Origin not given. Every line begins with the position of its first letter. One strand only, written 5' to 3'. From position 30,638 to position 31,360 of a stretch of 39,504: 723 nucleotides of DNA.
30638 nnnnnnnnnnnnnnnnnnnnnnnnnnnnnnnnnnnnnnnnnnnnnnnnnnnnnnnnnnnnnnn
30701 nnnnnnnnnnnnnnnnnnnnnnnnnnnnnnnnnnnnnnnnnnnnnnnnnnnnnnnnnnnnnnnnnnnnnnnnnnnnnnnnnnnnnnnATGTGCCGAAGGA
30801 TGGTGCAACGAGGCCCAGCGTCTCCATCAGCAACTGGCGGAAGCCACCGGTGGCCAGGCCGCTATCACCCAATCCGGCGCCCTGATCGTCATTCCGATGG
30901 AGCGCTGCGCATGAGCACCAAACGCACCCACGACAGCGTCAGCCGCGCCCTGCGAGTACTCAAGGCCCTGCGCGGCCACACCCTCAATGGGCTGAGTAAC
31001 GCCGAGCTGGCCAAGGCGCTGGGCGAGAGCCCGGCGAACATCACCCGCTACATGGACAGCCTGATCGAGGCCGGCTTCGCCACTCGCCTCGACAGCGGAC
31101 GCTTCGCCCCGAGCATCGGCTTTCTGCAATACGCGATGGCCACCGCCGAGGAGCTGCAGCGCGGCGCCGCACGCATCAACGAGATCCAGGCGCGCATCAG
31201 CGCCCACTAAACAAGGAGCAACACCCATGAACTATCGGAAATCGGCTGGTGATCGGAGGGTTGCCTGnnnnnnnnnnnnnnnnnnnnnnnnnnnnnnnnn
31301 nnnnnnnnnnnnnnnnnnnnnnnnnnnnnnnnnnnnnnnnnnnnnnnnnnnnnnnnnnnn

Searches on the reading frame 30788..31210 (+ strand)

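Call 122: search_protein_families(library=pfam, proteins=[window:30788-31210:+], max_evalue=0.01)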
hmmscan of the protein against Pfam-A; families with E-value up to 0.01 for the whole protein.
window:30788-31210:+ (140 aa): 9 families
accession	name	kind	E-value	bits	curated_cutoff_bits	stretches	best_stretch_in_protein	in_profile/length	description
PF09339.16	HTH_IclR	-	3.2e-09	36.9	22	1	50-100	1-50/52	IclR helix-turn-helix domain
PF01047.28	MarR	-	1.7e-05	25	24.6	1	64-103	13-52/59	MarR family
PF13412.12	HTH_24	-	2.1e-05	24.4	21.9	1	68-97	17-46/48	Winged helix-turn-helix DNA-binding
PF12802.13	MarR_2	-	0.00032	21.3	27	0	69-103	21-55/61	MarR family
PF12840.13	HTH_20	-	0.00098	19.5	27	1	55-98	7-48/51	Helix-turn-helix domain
PF01381.28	HTH_3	-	0.0015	19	23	1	58-88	1-29/55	Helix-turn-helix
PF01022.26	HTH_5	-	0.0035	17.6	22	1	54-98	4-45/47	Bacterial regulatory protein, arsR family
PF13560.12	HTH_31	-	0.0065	17.2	27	0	56-90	4-36/64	Helix-turn-helix domain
PF13730.12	HTH_36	-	0.0071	16.6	25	0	57-97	10-54/55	Helix-turn-helix domain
